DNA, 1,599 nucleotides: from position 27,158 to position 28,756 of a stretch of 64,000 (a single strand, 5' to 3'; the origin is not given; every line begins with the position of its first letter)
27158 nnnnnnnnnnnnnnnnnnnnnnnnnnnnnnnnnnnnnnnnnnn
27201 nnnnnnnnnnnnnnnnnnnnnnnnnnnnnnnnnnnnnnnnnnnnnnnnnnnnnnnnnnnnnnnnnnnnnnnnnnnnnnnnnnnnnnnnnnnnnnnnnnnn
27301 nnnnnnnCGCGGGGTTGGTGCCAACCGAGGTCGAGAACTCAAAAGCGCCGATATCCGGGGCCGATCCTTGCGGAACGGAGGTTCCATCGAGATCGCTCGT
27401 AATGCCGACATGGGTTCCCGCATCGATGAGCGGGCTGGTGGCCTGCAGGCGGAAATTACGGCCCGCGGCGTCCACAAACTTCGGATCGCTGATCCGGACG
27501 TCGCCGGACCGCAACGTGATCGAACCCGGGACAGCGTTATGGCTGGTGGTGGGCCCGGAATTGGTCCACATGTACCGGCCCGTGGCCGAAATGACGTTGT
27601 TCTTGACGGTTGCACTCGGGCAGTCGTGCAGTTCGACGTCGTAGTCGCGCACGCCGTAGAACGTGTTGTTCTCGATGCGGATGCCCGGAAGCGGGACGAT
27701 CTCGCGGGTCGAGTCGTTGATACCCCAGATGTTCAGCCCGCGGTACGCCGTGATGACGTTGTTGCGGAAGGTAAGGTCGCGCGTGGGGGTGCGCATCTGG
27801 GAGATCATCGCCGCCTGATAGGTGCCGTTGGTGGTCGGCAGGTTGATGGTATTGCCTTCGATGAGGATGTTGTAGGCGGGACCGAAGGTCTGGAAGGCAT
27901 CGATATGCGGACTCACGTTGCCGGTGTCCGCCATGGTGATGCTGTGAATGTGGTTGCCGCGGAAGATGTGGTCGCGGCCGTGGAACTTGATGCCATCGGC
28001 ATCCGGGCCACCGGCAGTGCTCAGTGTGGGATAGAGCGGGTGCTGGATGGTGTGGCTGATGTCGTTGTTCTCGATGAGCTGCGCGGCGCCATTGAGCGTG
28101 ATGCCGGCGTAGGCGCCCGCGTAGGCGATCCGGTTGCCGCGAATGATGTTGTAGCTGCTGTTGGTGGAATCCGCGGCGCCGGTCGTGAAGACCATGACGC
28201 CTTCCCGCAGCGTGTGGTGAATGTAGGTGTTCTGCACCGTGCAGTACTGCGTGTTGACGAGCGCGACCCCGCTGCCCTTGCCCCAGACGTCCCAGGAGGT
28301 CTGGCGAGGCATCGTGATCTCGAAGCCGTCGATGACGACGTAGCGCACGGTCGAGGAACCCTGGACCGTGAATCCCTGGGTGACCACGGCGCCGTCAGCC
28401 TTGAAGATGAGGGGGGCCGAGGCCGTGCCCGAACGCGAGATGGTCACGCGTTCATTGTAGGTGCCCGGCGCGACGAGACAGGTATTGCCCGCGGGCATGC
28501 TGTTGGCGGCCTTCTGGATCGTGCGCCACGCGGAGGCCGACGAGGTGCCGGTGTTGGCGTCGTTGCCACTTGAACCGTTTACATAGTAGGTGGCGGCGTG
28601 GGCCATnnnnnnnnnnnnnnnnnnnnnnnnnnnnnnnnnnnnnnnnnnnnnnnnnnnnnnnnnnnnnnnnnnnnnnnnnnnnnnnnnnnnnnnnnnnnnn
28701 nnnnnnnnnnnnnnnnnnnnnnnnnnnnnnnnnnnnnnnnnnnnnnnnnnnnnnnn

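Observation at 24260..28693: Giant beta-helix protein with an internal 1.3-kb duplication and six near-identical 240-bp tandem repeats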

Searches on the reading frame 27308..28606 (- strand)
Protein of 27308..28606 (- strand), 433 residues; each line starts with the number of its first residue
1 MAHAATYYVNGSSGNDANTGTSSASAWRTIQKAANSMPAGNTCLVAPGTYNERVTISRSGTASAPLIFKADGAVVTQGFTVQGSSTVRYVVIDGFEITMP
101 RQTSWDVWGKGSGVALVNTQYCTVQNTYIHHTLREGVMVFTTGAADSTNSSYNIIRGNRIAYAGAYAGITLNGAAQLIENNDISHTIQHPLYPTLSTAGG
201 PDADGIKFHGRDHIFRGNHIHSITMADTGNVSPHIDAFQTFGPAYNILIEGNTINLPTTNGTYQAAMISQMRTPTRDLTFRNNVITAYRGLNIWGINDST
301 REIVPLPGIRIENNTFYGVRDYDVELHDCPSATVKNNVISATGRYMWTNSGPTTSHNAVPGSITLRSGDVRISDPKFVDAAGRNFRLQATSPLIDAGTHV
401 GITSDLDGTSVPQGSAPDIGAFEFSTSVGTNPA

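Call 16: search_solved_structures(query=window:27308-28606:-, max_evalue=1, show_alignments=2)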
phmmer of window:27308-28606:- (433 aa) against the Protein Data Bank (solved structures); distinct sequences matched with E-value up to 1: 3.
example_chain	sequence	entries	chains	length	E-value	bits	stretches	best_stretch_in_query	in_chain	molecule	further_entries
7v6m_A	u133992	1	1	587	3.3e-05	26.1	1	4-68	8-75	Fibronectin type III domain-containing protein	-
3vst_A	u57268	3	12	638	0.78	11.7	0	11-70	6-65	Xylosidase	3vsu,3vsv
2dk8_A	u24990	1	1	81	0.89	11.5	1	197-259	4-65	DNA-directed RNA polymerase III 39 kDa polypeptide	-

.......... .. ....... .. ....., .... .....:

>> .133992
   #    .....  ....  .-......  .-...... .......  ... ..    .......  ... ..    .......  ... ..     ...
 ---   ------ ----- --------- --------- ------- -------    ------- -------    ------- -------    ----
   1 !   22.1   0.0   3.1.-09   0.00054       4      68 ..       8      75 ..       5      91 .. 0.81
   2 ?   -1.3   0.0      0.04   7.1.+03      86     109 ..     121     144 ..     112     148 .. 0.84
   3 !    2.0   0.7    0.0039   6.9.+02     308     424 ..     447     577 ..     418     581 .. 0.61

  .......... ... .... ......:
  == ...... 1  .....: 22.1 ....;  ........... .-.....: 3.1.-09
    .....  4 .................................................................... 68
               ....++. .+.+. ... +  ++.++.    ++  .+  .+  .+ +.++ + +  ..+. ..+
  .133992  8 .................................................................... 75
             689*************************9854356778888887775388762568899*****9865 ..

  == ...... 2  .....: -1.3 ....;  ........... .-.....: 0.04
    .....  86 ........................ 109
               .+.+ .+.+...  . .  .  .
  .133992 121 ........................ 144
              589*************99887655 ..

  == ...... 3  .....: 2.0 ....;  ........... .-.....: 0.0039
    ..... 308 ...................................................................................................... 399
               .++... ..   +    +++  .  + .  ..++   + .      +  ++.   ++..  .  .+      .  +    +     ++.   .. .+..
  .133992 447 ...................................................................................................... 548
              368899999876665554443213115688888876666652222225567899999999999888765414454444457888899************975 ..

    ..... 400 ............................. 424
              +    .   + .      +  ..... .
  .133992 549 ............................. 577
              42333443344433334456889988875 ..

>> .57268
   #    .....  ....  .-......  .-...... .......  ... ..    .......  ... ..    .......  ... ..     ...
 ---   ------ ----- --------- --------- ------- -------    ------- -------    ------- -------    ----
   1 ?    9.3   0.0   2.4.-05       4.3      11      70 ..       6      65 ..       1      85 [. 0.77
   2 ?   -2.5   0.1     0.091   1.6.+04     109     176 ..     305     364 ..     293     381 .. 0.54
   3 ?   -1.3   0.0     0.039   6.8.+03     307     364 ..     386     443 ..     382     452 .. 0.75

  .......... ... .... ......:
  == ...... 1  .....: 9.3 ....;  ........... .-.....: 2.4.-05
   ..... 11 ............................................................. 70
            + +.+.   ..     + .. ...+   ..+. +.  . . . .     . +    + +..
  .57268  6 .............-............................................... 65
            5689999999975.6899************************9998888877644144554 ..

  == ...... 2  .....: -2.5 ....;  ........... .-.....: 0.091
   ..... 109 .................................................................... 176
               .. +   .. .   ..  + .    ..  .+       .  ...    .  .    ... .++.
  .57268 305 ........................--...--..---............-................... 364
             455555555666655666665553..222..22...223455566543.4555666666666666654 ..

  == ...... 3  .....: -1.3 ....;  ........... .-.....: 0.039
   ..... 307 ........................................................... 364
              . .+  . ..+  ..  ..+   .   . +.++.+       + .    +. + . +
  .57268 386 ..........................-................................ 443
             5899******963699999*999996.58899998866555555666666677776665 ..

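Call 17: find_homologous_proteins(query=window:27308-28606:-, max_evalue=0.00001)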
Query window:27308-28606:- (433 aa): 287 proteins with E <= 0.00001 among 8000 candidates; the best 120 are listed.
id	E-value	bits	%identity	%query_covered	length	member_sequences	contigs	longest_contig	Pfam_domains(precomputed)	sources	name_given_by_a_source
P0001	3.4e-189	647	67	98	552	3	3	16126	PF13229.13,PF07602.18,PF22842.4,PF18884.6,PF05048.20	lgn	-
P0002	1.2e-184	632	67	98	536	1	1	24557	PF13229.13,PF07602.18,PF22842.4,PF18884.6,PF05048.20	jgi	jgi:hypothetical protein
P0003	6.7e-182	623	64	98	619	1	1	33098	PF13229.13,PF18981.7,PF16403.12,PF22842.4,PF05048.20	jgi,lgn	-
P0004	2.5e-179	615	67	99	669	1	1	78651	PF07679.23,PF13229.13,PF13895.13,PF07602.18,PF13927.13,PF22842.4,PF05048.20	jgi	jgi:hypothetical protein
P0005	5.4e-169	581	61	99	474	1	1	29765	PF13229.13,PF07602.18,PF22842.4,PF05048.20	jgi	jgi:hypothetical protein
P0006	3.3e-163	562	59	98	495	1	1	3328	PF13229.13,PF07602.18,PF22842.4,PF05048.20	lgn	-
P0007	1.3e-153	530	57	97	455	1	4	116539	PF13229.13,PF07602.18,PF22842.4,PF05048.20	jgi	jgi:hypothetical protein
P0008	1.1e-101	359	46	98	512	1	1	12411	PF13229.13,PF07602.18,PF00404.25,PF22842.4,PF05048.20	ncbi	-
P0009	8.4e-92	326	43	99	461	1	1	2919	PF13229.13,PF07602.18,PF22842.4,PF05048.20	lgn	-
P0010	2.1e-90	322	43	100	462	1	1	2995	PF13229.13,PF07602.18,PF22842.4,PF05048.20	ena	-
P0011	6.5e-90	320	42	97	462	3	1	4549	PF13229.13,PF07602.18,PF22842.4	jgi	jgi:hypothetical protein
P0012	3.6e-89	318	42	97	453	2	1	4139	PF13229.13,PF07602.18,PF22842.4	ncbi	-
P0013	4.1e-89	317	42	97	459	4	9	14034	PF13229.13,PF07602.18,PF22842.4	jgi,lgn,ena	-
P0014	2.9e-88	315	42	97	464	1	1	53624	PF13229.13,PF07602.18,PF22842.4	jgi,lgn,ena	-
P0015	6.1e-87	310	42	99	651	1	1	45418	PF13229.13,PF07602.18,PF18962.8,PF22842.4,PF13860.13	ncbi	ncbi:MAG: T9SS type A sorting domain-containing protein [Acidobacteriota bacterium]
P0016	7.4e-87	310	40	99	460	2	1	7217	PF13229.13,PF07602.18,PF22842.4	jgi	-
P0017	9.2e-87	310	42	99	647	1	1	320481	PF13229.13,PF18962.8,PF22842.4,PF14592.13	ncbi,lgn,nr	ncbi:MAG TPA: T9SS type A sorting domain-containing protein [Ignavibacteriales bacterium]|nr:T9SS ty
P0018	9.8e-85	303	41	100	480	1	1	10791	PF13229.13,PF07602.18,PF22842.4,PF05048.20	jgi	jgi:hypothetical protein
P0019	2.3e-83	298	41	98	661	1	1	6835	PF13229.13,PF07602.18,PF18962.8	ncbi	ncbi:MAG: choice-of-anchor Q domain-containing protein [Clostridiales bacterium]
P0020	3.8e-83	298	40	99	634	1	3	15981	PF13229.13,PF18962.8,PF22842.4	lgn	-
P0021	5.1e-83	297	44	98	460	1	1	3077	PF13229.13,PF07602.18,PF22842.4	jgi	jgi:hypothetical protein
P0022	1.2e-82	296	40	99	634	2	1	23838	PF13229.13,PF18962.8,PF22842.4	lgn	-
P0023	1.4e-82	296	40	99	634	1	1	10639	PF13229.13,PF18962.8,PF22842.4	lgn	-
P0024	2.1e-81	292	41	99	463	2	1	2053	PF13229.13,PF07602.18,PF22842.4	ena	-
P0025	3.4e-81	291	40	98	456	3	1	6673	PF13229.13,PF07602.18,PF22842.4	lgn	-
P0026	9.1e-81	290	40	97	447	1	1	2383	PF13229.13,PF07602.18,PF22842.4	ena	-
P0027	1.0e-80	290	41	99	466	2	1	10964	PF13229.13,PF07602.18,PF22842.4,PF05048.20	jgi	jgi:hypothetical protein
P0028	8.3e-80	287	38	99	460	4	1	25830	PF13229.13,PF07602.18,PF22842.4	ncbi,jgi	jgi:hypothetical protein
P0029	4.7e-79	284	42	98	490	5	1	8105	PF13229.13,PF07602.18,PF22842.4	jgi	jgi:hypothetical protein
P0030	5.2e-79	284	41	98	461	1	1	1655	PF13229.13,PF07602.18,PF22842.4,PF05048.20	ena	-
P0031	2.3e-78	282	42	98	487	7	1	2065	PF13229.13,PF07602.18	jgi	-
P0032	4.2e-77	278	42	98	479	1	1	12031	PF13229.13,PF07602.18,PF22842.4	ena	-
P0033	8.3e-76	274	42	98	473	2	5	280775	PF13229.13,PF07602.18,PF22842.4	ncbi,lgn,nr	ncbi:MAG: DUF1565 domain-containing protein [candidate division KSB1 bacterium]|nr:DUF1565 domain-co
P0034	9.2e-75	270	37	98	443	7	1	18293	PF13229.13,PF07602.18,PF22842.4,PF05048.20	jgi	jgi:hypothetical protein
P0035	2.3e-74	269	40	97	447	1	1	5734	PF07602.18,PF22842.4,PF05048.20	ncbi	-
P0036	1.2e-72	263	39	100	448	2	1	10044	PF13229.13,PF07602.18,PF22842.4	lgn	-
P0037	7.6e-72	261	39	97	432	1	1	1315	PF13229.13,PF07602.18,PF22842.4,PF05048.20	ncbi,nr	ncbi:right-handed parallel beta-helix repeat-containing protein, partial [bacterium]|nr:right-handed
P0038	3.5e-70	255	39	98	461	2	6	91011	PF13229.13,PF07602.18,PF22842.4,PF14592.13,PF05048.20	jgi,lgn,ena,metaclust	metaclust:\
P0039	3.8e-70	255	39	97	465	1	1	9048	PF13229.13,PF07602.18,PF22842.4,PF05048.20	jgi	jgi:hypothetical protein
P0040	5.3e-70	254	41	97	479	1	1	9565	PF13229.13,PF07602.18,PF22842.4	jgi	jgi:hypothetical protein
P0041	7.1e-70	254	39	98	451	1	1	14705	PF13229.13,PF07602.18,PF22842.4,PF08480.17,PF05048.20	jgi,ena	-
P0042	3.0e-69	252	39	98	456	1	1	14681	PF13229.13,PF07602.18,PF22842.4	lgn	-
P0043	7.8e-69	251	37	97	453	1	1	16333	PF13229.13,PF07602.18,PF22842.4,PF05048.20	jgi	jgi:hypothetical protein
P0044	1.8e-68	249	41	98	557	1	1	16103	PF13229.13,PF07602.18,PF22842.4,PF05048.20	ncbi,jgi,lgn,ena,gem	-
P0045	2.0e-68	249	39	98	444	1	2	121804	PF13229.13,PF07602.18,PF22842.4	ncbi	-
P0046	2.3e-68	249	40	98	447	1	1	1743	PF13229.13,PF07602.18,PF22842.4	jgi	jgi:hypothetical protein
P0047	2.7e-67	246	41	98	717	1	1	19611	PF13229.13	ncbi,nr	ncbi:MAG: right-handed parallel beta-helix repeat-containing protein [archaeon]|nr:right-handed para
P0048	3.4e-67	245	38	97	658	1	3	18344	PF13229.13,PF07602.18,PF22842.4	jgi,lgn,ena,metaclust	metaclust:\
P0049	9.6e-67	244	37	97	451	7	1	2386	PF13229.13,PF07602.18,PF22842.4,PF05048.20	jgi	-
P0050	1.8e-66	243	40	97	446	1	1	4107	PF13229.13,PF07602.18,PF22842.4,PF05048.20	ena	-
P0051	4.0e-66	242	40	99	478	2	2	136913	PF07602.18,PF22842.4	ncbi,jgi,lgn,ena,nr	ncbi:MAG TPA: DUF1565 domain-containing protein [Terriglobia bacterium]|nr:DUF1565 domain-containing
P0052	1.1e-64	237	37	98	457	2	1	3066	PF13229.13,PF07602.18,PF22842.4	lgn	-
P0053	8.1e-63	231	39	97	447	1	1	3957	PF07602.18,PF22842.4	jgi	jgi:hypothetical protein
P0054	1.1e-61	227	39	98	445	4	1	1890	PF13229.13,PF07602.18,PF22842.4,PF05048.20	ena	-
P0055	1.5e-60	223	39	97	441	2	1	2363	PF13229.13,PF22842.4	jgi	jgi:hypothetical protein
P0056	1.6e-60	223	38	97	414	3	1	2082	PF13229.13,PF07602.18,PF22842.4,PF05048.20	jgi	jgi:parallel beta-helix repeat protein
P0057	6.7e-60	221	38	98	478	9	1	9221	PF07602.18,PF22842.4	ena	-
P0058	1.7e-59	220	38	97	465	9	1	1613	PF13229.13,PF07602.18,PF22842.4,PF05048.20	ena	-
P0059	2.5e-59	219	38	100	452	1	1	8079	PF13229.13,PF07602.18,PF22842.4,PF05048.20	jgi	jgi:parallel beta-helix repeat protein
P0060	4.0e-59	219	38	97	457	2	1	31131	PF13229.13,PF07602.18,PF22842.4,PF05048.20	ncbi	-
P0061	6.2e-59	218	38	97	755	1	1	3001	PF13229.13,PF00801.27,PF07602.18,PF22842.4,PF18911.7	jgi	jgi:parallel beta-helix repeat protein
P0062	6.6e-59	218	39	97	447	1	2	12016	PF13229.13,PF07602.18,PF22842.4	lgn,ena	-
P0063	7.5e-59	218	38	98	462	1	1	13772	PF13229.13,PF07602.18,PF22842.4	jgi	jgi:parallel beta-helix repeat protein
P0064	1.1e-58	217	40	97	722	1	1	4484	PF13229.13,PF22352.3,PF07602.18,PF22842.4,PF05048.20,PF18911.7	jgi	-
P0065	5.4e-57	212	35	99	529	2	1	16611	PF13229.13,PF07602.18,PF18962.8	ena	-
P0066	8.7e-57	211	37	97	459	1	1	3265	PF13229.13,PF07602.18,PF22842.4,PF14592.13,PF05048.20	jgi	jgi:parallel beta-helix repeat protein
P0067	1.1e-56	211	40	97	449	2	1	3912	PF13229.13,PF07602.18,PF22842.4,PF05048.20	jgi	jgi:hypothetical protein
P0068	1.1e-56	211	37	97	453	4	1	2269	PF13229.13,PF07602.18,PF22842.4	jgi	jgi:parallel beta-helix repeat protein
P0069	2.1e-56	210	37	98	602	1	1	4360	PF13229.13,PF18962.8,PF22842.4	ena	-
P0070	2.4e-55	206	37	97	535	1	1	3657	PF13229.13,PF07602.18,PF22842.4,PF18911.7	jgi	jgi:parallel beta-helix repeat protein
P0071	7.8e-55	205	39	95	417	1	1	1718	PF13229.13,PF07602.18,PF22842.4,PF05048.20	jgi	-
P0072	4.5e-54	202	35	98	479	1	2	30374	PF13229.13,PF07602.18,PF22842.4,PF05048.20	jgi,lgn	jgi:parallel beta-helix repeat protein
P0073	5.3e-54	202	36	96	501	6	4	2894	PF07602.18,PF22842.4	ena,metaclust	metaclust:\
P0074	7.5e-54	201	37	97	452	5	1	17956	PF13229.13,PF07602.18,PF22842.4,PF05048.20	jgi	-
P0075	9.2e-54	201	38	97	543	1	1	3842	PF13229.13,PF22352.3,PF07602.18,PF22842.4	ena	-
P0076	7.7e-53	198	36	90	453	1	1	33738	PF13229.13,PF07602.18,PF00404.25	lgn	-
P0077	9.3e-53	198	38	97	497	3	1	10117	PF13229.13,PF07602.18,PF22842.4,PF05048.20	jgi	-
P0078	1.1e-52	197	36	97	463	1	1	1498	PF13229.13,PF07602.18,PF22842.4,PF05048.20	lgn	-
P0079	6.8e-52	195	37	97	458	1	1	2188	PF13229.13,PF07602.18,PF22842.4,PF05048.20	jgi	jgi:parallel beta-helix repeat protein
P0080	8.0e-52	195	38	80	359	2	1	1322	PF13229.13,PF07602.18,PF22842.4,PF05048.20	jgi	-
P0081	5.2e-51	192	37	99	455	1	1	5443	PF13229.13,PF07602.18,PF22842.4,PF05048.20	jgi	-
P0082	6.2e-50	188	36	98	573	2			PF13229.13,PF07602.18,PF22842.4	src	-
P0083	8.1e-50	188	35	97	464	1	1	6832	PF07602.18,PF22842.4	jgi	jgi:parallel beta-helix repeat protein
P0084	3.7e-49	186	37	95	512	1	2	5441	PF13229.13,PF22842.4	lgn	-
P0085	1.3e-47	181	38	96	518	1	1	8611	PF13229.13,PF07602.18,PF22842.4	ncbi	-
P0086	2.3e-45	173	34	98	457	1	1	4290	PF13229.13,PF07602.18,PF22842.4,PF05048.20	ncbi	-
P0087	1.2e-44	171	36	88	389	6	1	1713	PF13229.13,PF07602.18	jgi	-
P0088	1.3e-42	164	38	77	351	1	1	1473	PF13229.13,PF07602.18,PF22842.4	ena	-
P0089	2.7e-42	163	39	72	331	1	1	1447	PF13229.13,PF07602.18,PF22842.4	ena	-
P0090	3.6e-42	163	35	98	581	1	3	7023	PF13229.13,PF07602.18,PF22842.4,PF00041.28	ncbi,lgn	-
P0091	1.2e-39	154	34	97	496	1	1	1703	PF07602.18,PF22842.4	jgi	jgi:hypothetical protein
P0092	1.3e-39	154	35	82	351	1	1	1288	PF13229.13,PF22842.4,PF05048.20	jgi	jgi:parallel beta-helix repeat protein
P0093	2.9e-39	153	34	98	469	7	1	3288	PF13229.13,PF07602.18,PF22842.4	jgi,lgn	-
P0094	1.0e-38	151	39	65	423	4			PF13229.13,PF07602.18,PF22842.4,PF05048.20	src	-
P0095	3.5e-35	140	31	97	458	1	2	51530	PF13229.13,PF07602.18,PF22842.4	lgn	-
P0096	3.0e-34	137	33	98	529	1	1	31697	PF13229.13,PF07602.18,PF22842.4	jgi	jgi:hypothetical protein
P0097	3.5e-34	136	37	71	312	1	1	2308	PF13229.13,PF05048.20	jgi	jgi:hypothetical protein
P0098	1.4e-33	134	34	80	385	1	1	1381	PF13229.13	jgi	-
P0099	2.6e-32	130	32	97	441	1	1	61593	PF13229.13,PF07602.18,PF22842.4,PF05048.20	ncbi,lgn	-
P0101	1.7e-30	124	30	98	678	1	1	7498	PF07602.18,PF22842.4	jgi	jgi:hypothetical protein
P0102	2.7e-29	120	32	98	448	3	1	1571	PF07602.18,PF22842.4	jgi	-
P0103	4.3e-29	120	32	80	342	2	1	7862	PF13229.13,PF05048.20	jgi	jgi:parallel beta-helix repeat protein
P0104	5.8e-29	119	30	94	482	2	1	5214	PF22842.4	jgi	jgi:hypothetical protein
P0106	9.2e-28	115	34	68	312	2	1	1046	PF13229.13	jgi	jgi:hypothetical protein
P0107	8.1e-27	112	39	55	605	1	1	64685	PF13229.13,PF07602.18,PF22842.4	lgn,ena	-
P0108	1.1e-26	112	33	63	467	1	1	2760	PF00404.25,PF22842.4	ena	-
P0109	5.4e-26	110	34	78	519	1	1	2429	PF13229.13,PF07602.18,PF22842.4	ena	-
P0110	6.9e-26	109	37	55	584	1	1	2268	PF13229.13,PF07602.18,PF22842.4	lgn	-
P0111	9.6e-25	105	37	56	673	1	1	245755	PF13229.13,PF07602.18,PF22842.4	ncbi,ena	-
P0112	9.8e-25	105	31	97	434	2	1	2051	PF13229.13,PF22842.4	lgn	-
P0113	2.0e-24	104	40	54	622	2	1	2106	PF13229.13,PF07602.18,PF22842.4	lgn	-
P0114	2.5e-24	104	32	92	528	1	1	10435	PF13229.13,PF07602.18,PF00404.25,PF22842.4,PF05048.20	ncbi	ncbi:MAG: right-handed parallel beta-helix repeat-containing protein [Candidatus Woesearchaeota arch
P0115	1.7e-23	101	36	55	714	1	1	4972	PF13229.13,PF07602.18,PF22842.4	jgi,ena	-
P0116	1.9e-23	101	37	55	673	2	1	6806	PF13229.13,PF07602.18,PF22842.4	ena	-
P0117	2.6e-23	101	44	37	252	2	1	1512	PF13229.13,PF05048.20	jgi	jgi:parallel beta-helix repeat protein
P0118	5.3e-23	100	31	91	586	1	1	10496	PF13229.13,PF07602.18,PF22842.4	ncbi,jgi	jgi:parallel beta-helix repeat protein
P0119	3.1e-22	97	29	95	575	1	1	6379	PF13229.13,PF07602.18,PF22842.4,PF05048.20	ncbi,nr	ncbi:MAG: right-handed parallel beta-helix repeat-containing protein [Candidatus Omnitrophota bacter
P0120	4.9e-22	96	31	93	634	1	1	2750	PF22842.4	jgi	-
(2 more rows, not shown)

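Call 20: find_related_loci(query=window:27308-28606:-, collection=genome_contigs, flank=10000)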
Query window:27308-28606:- (433 aa) in genome_contigs; peptide patterns used: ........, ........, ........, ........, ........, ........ (x = any residue, [..] = any of these).
597 stretches matched a pattern (row limit reached: there are more); 191 encode a relative of the query (tblastn E <= 1e-3); the best 80 are kept; 80 distinct loci.
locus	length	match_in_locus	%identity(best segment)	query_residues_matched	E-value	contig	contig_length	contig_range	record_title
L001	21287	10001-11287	37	1-424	2e-71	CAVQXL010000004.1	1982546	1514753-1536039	MAG: Candidatus Aminicenantes bacterium isolate MFD10007.bin.2.27 genome assembly, contig: contig_7391, whole genome sho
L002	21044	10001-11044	29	5-398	1e-29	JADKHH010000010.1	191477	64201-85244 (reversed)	MAG: Candidatus Opimibacter skivensis isolate Skiv_18-Q3-R9-52_BAT3C.266 tig00011213-10-1907260, whole genome shotgun se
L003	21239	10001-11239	30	2-427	2e-29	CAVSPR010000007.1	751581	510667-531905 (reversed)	MAG: uncultured Acidobacteriota bacterium isolate MFD02979.bin.2.94 genome assembly, contig: contig_37801, whole genome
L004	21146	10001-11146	31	2-424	3e-27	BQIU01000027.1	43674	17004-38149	MAG: Nitrospirales bacterium NPIRA01 DNA, sequence027, whole genome shotgun sequence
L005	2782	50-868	29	7-285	6e-24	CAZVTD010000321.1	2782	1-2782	MAG TPA_asm: uncultured Planctomycetota bacterium isolate SRP167436_co1_127 genome assembly, contig: NODE_61172_length_2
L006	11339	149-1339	28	2-430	3e-23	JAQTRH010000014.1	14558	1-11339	MAG: Candidatus Nanoarchaeia archaeon isolate STB_159 NODE_9996_length_14558_cov_2.690874_Sandtown_B, whole genome shotg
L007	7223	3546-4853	27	2-424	8e-23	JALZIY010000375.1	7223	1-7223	MAG: Bacteroidota bacterium isolate MOJ bin26 SC8837-39_k127_1092258, whole genome shotgun sequence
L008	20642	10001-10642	33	204-425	1e-20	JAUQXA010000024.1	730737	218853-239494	MAG: Anaerolineales bacterium isolate BIN17 contig_65339, whole genome shotgun sequence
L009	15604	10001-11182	26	4-427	4e-19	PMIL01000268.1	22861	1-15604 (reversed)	MAG: Bacteroidales bacterium isolate fen_956 73.20120600_E3D.46_contig_47939, whole genome shotgun sequence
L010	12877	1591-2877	26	14-424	6e-19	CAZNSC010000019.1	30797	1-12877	MAG TPA_asm: uncultured Dehalococcoidales bacterium isolate binchicken_co294_13 genome assembly, contig: NODE_1906_lengt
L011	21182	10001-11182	25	6-423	1e-18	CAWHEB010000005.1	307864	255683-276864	MAG: uncultured Chloroflexia bacterium isolate MFD00905.bin.1.63 genome assembly, contig: contig_59729, whole genome sho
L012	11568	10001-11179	27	5-424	1e-17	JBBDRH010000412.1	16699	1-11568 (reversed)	MAG: Actinomycetota bacterium isolate LejiaC_63_9 Lejia_C_8017_length_16699_cov_5, whole genome shotgun sequence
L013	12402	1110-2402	26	5-425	5e-16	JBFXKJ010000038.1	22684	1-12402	MAG: Mangrovibacterium sp. isolate CA_2019_TPIn_72 NODE_7346_length_22704_cov_4.319440_TPIn, whole genome shotgun sequen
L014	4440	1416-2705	26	3-428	2e-15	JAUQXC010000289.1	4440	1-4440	MAG: Thermoflexales bacterium isolate BIN19 contig_92970, whole genome shotgun sequence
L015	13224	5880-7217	23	2-424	2e-14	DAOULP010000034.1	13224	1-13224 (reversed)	MAG TPA_asm: Dehalococcoidia bacterium isolate W31_46 k127_691732, whole genome shotgun sequence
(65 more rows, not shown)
